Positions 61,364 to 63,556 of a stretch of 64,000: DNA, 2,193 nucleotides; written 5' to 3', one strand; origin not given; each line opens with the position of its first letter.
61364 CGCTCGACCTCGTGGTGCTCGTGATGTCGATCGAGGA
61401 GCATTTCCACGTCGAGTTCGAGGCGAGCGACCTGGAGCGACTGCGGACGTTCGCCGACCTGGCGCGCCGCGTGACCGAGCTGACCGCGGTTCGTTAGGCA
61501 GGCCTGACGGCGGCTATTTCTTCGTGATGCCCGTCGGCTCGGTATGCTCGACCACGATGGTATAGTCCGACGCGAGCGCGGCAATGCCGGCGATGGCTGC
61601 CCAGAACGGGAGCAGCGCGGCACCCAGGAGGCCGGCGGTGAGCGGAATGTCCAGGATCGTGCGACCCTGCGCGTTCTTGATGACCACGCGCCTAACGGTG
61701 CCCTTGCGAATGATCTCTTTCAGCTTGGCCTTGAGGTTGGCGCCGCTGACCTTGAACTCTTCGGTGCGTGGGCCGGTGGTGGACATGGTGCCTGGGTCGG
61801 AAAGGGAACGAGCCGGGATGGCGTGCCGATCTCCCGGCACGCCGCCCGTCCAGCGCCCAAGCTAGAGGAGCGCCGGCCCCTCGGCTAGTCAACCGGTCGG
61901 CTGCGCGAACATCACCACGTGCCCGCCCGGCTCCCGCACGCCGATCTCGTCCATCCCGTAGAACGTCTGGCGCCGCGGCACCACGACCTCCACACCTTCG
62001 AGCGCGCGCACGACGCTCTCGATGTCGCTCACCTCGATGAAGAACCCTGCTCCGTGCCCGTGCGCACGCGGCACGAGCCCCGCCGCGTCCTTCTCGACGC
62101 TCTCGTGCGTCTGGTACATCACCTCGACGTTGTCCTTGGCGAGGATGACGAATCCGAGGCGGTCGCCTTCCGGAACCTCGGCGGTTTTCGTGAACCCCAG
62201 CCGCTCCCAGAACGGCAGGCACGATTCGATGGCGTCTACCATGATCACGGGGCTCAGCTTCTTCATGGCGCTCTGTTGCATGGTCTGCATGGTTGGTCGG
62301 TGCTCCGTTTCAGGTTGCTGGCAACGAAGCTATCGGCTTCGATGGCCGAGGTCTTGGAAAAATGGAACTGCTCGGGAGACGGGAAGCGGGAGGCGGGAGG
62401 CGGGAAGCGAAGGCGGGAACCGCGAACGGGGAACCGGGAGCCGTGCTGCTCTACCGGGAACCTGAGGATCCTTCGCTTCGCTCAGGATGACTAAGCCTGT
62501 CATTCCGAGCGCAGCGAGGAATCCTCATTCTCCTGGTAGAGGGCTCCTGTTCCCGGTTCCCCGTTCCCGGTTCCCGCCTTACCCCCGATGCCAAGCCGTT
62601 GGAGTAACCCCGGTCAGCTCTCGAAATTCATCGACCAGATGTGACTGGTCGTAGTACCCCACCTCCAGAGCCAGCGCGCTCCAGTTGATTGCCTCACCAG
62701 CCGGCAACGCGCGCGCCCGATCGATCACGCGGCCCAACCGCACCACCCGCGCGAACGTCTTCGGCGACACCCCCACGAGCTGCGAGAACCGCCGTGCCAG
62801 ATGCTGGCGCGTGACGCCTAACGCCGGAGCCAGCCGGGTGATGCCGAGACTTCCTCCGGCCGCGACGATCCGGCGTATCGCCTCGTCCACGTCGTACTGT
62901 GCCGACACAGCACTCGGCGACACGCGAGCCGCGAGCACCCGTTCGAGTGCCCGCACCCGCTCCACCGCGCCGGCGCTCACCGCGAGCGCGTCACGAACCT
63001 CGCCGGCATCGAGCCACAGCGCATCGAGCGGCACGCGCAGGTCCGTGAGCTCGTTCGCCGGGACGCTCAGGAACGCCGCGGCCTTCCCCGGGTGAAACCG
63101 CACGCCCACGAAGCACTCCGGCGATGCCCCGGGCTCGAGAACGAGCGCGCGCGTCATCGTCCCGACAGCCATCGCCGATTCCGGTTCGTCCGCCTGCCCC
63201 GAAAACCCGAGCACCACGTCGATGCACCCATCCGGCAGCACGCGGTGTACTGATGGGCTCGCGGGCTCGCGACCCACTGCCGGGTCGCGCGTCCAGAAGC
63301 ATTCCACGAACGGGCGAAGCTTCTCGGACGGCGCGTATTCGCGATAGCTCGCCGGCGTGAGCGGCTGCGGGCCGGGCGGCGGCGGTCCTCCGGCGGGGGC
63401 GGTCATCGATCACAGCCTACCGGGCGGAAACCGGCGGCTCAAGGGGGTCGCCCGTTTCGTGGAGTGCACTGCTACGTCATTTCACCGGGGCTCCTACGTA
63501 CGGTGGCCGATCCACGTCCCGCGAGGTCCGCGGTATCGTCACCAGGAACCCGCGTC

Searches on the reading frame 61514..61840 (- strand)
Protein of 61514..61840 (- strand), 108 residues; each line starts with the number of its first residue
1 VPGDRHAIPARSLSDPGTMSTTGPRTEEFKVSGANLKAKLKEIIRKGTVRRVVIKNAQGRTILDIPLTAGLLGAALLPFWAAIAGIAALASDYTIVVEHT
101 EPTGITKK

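Call 56: search_protein_families(library=pfam, proteins=[window:61514-61840:-], max_evalue=0.001)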
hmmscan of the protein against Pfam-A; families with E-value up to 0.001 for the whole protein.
window:61514-61840:- (108 aa): 1 family
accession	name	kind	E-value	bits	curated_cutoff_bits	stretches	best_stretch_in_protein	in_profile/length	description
PF14242.11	DUF4342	-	2.5e-23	82.3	25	1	25-98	4-80/81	Domain of unknown function (DUF4342)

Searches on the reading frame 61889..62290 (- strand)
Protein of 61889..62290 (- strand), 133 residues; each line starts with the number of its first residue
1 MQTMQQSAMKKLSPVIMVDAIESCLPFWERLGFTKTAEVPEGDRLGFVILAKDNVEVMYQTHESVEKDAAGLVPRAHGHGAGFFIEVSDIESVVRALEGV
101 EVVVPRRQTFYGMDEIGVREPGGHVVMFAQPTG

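Call 56: search_protein_families(library=pfam, proteins=[window:61889-62290:-], max_evalue=0.001)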
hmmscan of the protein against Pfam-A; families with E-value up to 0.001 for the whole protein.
window:61889-62290:- (133 aa): 1 family
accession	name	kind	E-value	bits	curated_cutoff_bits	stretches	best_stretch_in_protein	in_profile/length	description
PF00903.31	Glyoxalase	-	7.6e-06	26.8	20.6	1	15-128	6-121/121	Glyoxalase/Bleomycin resistance protein/Dioxygenase superfamily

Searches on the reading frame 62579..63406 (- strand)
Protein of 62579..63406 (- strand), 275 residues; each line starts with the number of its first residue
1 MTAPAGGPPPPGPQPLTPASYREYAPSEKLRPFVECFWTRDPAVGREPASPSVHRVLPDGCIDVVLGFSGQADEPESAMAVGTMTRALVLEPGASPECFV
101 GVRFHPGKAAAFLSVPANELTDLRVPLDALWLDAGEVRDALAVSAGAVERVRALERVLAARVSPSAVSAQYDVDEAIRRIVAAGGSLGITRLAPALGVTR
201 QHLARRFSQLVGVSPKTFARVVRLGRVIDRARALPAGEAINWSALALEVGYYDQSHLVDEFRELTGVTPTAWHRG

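Call 56: search_protein_families(library=pfam, proteins=[window:62579-63406:-], max_evalue=0.001)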
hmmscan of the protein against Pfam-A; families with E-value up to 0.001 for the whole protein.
window:62579-63406:- (275 aa): 3 families
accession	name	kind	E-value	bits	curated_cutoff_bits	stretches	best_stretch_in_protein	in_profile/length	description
PF20240.3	DUF6597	-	2.5e-22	79.3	27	1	22-126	1-103/103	Domain of unknown function (DUF6597)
PF12833.13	HTH_18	-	2.5e-15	56.9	33.6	1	192-274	1-79/80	Helix-turn-helix domain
PF00165.29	HTH_AraC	-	3e-11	43.6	26.6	1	240-272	9-40/42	Bacterial regulatory helix-turn-helix proteins, AraC family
